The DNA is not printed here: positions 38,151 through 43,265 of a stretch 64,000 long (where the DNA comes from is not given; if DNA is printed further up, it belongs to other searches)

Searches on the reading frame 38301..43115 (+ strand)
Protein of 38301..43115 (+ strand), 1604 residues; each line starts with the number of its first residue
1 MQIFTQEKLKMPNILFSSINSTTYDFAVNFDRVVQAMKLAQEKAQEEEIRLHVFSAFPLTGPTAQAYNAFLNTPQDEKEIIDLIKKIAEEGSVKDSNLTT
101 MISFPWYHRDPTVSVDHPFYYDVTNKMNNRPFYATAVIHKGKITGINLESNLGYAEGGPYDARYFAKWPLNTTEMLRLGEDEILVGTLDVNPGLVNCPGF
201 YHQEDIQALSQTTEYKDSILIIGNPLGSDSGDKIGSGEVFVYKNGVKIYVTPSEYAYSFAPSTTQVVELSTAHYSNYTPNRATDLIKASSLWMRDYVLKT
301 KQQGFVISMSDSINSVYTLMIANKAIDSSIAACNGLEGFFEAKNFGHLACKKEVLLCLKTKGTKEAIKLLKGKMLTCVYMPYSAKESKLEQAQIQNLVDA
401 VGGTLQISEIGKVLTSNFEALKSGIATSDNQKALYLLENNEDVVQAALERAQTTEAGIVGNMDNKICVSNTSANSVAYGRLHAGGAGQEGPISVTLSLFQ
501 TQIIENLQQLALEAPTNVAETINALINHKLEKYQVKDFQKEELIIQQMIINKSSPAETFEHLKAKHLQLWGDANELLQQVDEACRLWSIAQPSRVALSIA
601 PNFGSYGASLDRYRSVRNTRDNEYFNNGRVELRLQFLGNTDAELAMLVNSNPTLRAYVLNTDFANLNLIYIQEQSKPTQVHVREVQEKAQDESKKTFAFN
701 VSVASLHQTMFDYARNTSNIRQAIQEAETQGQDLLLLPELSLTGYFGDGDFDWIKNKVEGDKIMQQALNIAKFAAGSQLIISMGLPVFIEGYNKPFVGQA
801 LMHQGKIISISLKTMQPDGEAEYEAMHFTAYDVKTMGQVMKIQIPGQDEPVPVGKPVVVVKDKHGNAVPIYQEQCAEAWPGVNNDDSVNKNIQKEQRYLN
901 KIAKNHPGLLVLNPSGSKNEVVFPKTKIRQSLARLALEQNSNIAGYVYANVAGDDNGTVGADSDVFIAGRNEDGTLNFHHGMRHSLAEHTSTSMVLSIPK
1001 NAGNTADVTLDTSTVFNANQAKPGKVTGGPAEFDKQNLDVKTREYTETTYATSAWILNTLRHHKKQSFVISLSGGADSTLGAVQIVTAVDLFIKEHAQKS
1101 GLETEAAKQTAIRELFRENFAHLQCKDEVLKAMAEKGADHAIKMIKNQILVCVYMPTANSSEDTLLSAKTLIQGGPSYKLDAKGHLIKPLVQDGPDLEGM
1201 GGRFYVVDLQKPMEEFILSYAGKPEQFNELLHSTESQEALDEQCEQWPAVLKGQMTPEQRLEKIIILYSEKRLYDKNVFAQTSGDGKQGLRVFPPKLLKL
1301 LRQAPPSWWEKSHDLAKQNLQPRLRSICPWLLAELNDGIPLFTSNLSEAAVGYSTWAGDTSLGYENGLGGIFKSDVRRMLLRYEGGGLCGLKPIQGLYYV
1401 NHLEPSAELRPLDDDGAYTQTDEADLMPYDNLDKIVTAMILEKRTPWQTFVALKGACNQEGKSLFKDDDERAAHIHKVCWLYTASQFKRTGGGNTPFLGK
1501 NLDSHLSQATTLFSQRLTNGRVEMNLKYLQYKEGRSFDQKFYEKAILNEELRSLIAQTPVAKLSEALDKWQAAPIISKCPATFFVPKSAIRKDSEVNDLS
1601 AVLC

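Call 3: search_protein_families(library=pfam, proteins=[window:38301-43115:+])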
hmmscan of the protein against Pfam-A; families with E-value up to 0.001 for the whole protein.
window:38301-43115:+ (1604 aa): 2 families
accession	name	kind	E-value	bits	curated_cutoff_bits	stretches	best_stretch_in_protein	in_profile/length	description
PF02540.23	NAD_synthase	-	3e-22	79.4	21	1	1310-1449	94-213/242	NAD synthase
PF00795.27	CN_hydrolase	-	2.8e-05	24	23.2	1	702-828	3-128/256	Carbon-nitrogen hydrolase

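Call 4: search_protein_families(library=ncbifam, proteins=[window:38301-43115:+])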
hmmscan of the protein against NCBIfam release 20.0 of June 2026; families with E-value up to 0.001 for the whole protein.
window:38301-43115:+ (1604 aa): 7 families
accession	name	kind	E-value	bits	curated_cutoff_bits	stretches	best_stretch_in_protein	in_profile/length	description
NF010588.0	PRK13981.1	equivalog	5.8e-34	117.4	479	2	698-1089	4-309/546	NAD+ synthase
NF002730.0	PRK02628.1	equivalog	2.6e-28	98.6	473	2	695-951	10-235/677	NAD(+) synthase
TIGR00552.1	nadE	equivalog_domain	6.6e-20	71.4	63.65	1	1310-1490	102-239/251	NAD(+) synthase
NF010587.0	PRK13980.1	equivalog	5.6e-16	58.5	255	1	1311-1453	107-230/267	NAD+ synthase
NF001979.1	PRK00768.1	equivalog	6.9e-06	25.7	250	0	1052-1098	24-70/266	NAD(+) synthase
NF002048.0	PRK00876.1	subfamily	0.00044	19.2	313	0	1042-1088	13-60/330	NAD(+) synthase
TIGR03381.1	agmatine_aguB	equivalog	0.00097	18.5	410.25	0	709-831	10-131/279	N-carbamoylputrescine amidase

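Call 7: find_encoding_contigs(protein=window:38301-43115:+, flank=10000, max_places=6)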
Protein window:38301-43115:+ (1604 aa): no gene with exactly this product is on record in the collection.

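Call 8: find_homologous_proteins(query=window:38301-43115:+)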
Query window:38301-43115:+ (1604 aa): 9 proteins with E <= 0.001 among 8000 candidates.
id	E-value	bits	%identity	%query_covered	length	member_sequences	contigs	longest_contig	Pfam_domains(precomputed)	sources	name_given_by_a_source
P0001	0.0e+0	3413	93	100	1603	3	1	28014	PF02540.24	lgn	-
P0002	0.0e+0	1951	56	99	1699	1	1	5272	PF02540.24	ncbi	ncbi:MAG: hypothetical protein ACHP6H_02680 [Legionellales bacterium]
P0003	0.0e+0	1781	54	98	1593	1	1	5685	PF02540.24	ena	-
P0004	0.0e+0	1765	53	98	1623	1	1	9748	PF02540.24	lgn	-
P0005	0.0e+0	1690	53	94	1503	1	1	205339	PF02540.24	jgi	jgi:NH3-dependent NAD+ synthetase/predicted amidohydrolase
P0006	0.0e+0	1440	49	94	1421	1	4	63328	PF00795.28,PF02540.24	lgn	-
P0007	0.0e+0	1398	49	94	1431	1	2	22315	PF02540.24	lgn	-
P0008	0.0e+0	1370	48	94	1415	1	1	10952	PF00795.28,PF02540.24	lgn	-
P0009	0.0e+0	1159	41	95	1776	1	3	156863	PF00795.28,PF02540.24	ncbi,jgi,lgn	-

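Call 9: find_encoding_contigs(protein=P0001, flank=10000, max_places=3)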
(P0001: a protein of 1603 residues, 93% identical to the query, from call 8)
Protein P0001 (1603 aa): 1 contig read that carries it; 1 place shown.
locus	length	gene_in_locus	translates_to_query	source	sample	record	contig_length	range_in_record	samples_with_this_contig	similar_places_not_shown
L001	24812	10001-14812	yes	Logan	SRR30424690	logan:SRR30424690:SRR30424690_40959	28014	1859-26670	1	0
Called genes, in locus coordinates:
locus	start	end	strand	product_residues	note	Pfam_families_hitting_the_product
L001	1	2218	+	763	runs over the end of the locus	PF01590:GAF, PF13185:GAF_2, PF13492:GAF_3 (faint), PF05524:PEP-utilisers_N, PF00391:PEP-utilizers, PF02896:PEP-utilizers_C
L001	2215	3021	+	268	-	PF01925:TauE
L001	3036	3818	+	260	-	PF01790:LGT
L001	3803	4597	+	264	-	PF00303:Thymidylat_synt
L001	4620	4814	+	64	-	-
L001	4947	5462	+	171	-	PF00255:GSHPx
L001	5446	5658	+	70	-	-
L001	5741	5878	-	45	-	PF08085:Entericidin (weak)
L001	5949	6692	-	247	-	PF00484:Pro_CA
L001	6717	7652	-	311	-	-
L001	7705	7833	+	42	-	-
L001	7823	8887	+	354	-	PF17396:DUF1611_N, PF07755:DUF1611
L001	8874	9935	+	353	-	PF02746:MR_MLE_N, PF13378:MR_MLE_C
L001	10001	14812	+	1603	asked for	PF02540:NAD_synthase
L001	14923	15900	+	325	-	PF03133:TTL, PF14398:ATPgrasp_YheCD (weak)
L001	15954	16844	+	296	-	PF01145:Band_7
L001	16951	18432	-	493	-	PF02321:OEP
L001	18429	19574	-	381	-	PF25917:BSH_RND, PF25973:BSH_CzcB (weak), PF25876:HH_MFP_RND, PF25954:Beta-barrel_RND_2, PF25989:YknX_C (weak)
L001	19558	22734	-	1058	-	PF00873:ACR_tran, PF03176:MMPL (weak)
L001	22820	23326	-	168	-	PF01161:PBP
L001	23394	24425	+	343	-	PF01212:Beta_elim_lyase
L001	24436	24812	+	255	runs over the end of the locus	PF00106:adh_short, PF08659:KR, PF23441:SDR, PF13561:adh_short_C2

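Call 10: find_encoding_contigs(protein=P0005, flank=10000, max_places=3)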
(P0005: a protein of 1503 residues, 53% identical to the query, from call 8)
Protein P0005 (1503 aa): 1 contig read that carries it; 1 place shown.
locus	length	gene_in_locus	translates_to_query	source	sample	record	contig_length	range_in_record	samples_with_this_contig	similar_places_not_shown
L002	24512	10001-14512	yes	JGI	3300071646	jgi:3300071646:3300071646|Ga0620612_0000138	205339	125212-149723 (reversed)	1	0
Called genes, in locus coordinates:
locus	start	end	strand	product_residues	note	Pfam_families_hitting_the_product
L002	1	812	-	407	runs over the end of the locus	PF13088:BNR_2 (faint), PF15902:Sortilin-Vps10 (faint), PF25852:DUF6242_C (faint), PF02012:BNR (faint)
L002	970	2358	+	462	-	-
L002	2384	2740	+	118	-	-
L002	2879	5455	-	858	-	PF02861:Clp_N, PF23569:NBD_SMAX1 (weak), PF00004:AAA, PF17871:AAA_lid_9, PF00004:AAA, PF07724:AAA_2, PF07728:AAA_5, PF10431:ClpB_D2-small, +9 more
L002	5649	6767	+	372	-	-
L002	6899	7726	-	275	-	PF00459:Inositol_P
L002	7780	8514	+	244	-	PF00588:SpoU_methylase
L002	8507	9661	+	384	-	PF00266:Aminotran_5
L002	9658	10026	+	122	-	PF01521:Fe-S_biosyn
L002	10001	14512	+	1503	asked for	PF02540:NAD_synthase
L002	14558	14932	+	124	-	PF02954:HTH_8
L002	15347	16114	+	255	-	PF03309:Pan_kinase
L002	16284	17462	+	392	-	-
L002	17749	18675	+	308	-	PF01795:Methyltransf_5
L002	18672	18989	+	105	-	PF04999:FtsL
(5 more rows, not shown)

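Call 11: find_encoding_contigs(protein=P0009, flank=10000, max_places=3)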
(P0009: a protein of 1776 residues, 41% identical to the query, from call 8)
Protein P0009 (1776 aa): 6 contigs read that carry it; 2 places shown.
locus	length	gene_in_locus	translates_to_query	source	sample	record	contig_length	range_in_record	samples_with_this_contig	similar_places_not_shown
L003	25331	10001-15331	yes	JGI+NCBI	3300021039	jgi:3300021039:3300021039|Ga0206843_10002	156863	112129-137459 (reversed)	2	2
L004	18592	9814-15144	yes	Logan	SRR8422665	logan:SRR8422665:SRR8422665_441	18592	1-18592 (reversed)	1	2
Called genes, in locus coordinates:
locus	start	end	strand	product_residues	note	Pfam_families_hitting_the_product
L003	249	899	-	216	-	PF13353:Fer4_12 (faint), PF04055:Radical_SAM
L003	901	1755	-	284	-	-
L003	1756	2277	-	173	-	PF00691:OmpA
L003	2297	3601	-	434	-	PF04052:TolB_N, PF26550:Tricorn_2nd, PF23381:Beta-prop_IFT122_1st (weak), PF26549:Tricorn_N, PF07676:PD40, PF25460:Beta-prop_Aladin (weak), PF07676:PD40, PF26549:Tricorn_N, +3 more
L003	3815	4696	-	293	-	PF06519:TolA, PF13103:TonB_2, PF03544:TonB_C (weak)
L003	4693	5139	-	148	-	PF02472:ExbD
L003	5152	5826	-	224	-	PF01618:MotA_ExbB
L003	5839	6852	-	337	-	PF05496:RuvB_N, PF00004:AAA, PF07728:AAA_5 (faint), PF17864:AAA_lid_4, PF05491:WHD_RuvB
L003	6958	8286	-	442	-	-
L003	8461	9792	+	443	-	-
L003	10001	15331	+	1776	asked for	PF00795:CN_hydrolase (weak), PF02540:NAD_synthase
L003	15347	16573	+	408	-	-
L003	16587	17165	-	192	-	PF01330:RuvA_N, PF14520:HHH_5, PF00633:HHH (faint), PF07499:RuvA_C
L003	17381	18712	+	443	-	-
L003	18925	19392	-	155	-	PF02075:RuvC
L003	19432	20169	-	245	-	PF20772:TACO1_YebC_N, PF01709:Transcrip_reg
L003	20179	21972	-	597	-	PF01336:tRNA_anti-codon, PF00152:tRNA-synt_2, PF02938:GAD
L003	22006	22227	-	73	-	PF09723:Zn_ribbon_8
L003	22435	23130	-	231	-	-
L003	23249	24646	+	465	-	PF04715:, PF00425:Chorismate_bind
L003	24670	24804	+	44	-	-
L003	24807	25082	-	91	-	PF00708:Acylphosphatase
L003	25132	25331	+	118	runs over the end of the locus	PF03960:ArsC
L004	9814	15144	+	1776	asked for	PF00795:CN_hydrolase (weak), PF02540:NAD_synthase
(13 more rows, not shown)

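Call 12: find_encoding_contigs(protein=P0006, flank=10000, max_places=3)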
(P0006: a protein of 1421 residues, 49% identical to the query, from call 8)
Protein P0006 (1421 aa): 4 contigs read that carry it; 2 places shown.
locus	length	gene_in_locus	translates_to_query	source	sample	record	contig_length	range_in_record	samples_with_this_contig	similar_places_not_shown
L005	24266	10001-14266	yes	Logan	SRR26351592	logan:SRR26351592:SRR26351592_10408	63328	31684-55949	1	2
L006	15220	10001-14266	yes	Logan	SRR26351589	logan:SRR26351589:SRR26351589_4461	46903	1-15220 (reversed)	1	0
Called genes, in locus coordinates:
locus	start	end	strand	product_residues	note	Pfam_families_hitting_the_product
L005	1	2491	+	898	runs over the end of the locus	PF07517:SecA_DEAD, PF00270:DEAD (weak), PF01043:SecA_PP_bind, PF21090:P-loop_SecA, PF07516:SecA_SW, PF02810:SEC-C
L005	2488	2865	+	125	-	PF00293:NUDIX, PF14815:NUDIX_4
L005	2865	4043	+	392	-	PF00890:FAD_binding_2, PF01266:DAO (weak), PF03486:HI0933_like, PF07992:Pyr_redox_2, PF12831:FAD_oxidored (weak), PF13450:NAD_binding_8 (weak), PF13738:Pyr_redox_3, PF22780:HI0933_like_1st, +1 more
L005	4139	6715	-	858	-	PF02861:Clp_N, PF23569:NBD_SMAX1 (weak), PF00004:AAA, PF17871:AAA_lid_9, PF00004:AAA, PF07724:AAA_2, PF07728:AAA_5, PF10431:ClpB_D2-small, +8 more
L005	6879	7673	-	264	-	PF00459:Inositol_P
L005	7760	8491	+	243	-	PF00588:SpoU_methylase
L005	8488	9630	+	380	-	PF00266:Aminotran_5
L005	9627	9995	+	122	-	PF01521:Fe-S_biosyn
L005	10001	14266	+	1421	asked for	PF00795:CN_hydrolase (weak), PF02540:NAD_synthase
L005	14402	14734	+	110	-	PF02954:HTH_8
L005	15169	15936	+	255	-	PF03309:Pan_kinase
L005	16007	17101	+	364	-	-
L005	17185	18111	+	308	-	PF01795:Methyltransf_5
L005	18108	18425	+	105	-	PF04999:FtsL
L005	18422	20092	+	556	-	PF03717:PBP_dimer, PF00905:Transpeptidase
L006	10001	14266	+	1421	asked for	PF00795:CN_hydrolase (weak), PF02540:NAD_synthase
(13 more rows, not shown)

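Call 13: find_encoding_contigs(protein=P0007, flank=10000, max_places=3)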
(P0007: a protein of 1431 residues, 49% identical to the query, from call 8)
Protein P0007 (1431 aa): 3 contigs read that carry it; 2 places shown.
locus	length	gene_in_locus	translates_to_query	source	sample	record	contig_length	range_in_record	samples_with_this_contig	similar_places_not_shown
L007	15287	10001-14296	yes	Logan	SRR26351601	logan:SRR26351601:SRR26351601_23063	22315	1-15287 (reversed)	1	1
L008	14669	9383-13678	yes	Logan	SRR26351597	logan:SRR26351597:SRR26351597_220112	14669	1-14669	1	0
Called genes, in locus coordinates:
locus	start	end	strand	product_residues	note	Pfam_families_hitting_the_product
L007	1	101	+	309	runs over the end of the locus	-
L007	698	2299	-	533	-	PF00890:FAD_binding_2 (weak), PF01266:DAO (faint), PF01946:Thi4 (weak), PF07992:Pyr_redox_2 (weak), PF13450:NAD_binding_8 (weak), PF13738:Pyr_redox_3 (weak), PF21162:ETFQO_UQ-bd, PF05187:Fer4_ETF_QO, +1 more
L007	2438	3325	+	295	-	PF00009:GTP_EFTU (weak), PF00350:Dynamin_N (faint), PF01926:MMR_HSR1, PF02421:FeoB_N, PF03193:RsgA_GTPase (faint), PF04548:AIG1 (weak), PF07650:KH_2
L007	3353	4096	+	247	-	PF03740:PdxJ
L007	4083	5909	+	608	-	PF01558:POR, PF01855:POR_N, PF17147:PFOR_II (weak)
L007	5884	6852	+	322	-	PF02775:TPP_enzyme_C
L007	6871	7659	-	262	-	PF00459:Inositol_P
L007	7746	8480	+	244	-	PF00588:SpoU_methylase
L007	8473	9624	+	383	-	PF00266:Aminotran_5, PF01212:Beta_elim_lyase (faint)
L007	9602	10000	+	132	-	PF01521:Fe-S_biosyn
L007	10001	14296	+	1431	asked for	PF02540:NAD_synthase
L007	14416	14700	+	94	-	PF02954:HTH_8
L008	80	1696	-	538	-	PF00890:FAD_binding_2 (weak), PF01266:DAO (faint), PF01946:Thi4 (weak), PF07992:Pyr_redox_2 (weak), PF13450:NAD_binding_8 (weak), PF13738:Pyr_redox_3 (weak), PF21162:ETFQO_UQ-bd, PF05187:Fer4_ETF_QO, +1 more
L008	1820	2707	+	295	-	PF00009:GTP_EFTU (weak), PF00350:Dynamin_N (faint), PF01926:MMR_HSR1, PF02421:FeoB_N, PF03193:RsgA_GTPase (faint), PF04548:AIG1 (weak), PF07650:KH_2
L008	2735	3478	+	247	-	PF03740:PdxJ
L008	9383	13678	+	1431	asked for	PF02540:NAD_synthase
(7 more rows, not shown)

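Call 14: find_encoding_contigs(protein=P0004, flank=10000, max_places=3)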
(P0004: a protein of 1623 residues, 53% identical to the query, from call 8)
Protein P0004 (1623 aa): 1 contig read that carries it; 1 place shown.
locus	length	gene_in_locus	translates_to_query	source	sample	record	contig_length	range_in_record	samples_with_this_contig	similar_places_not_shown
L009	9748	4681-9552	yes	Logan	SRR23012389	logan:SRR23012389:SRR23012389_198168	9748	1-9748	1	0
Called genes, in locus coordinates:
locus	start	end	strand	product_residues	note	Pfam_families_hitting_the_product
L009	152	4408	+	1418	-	PF00176:SNF2-rel_dom, PF00271:Helicase_C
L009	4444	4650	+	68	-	-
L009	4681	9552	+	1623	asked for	PF02540:NAD_synthase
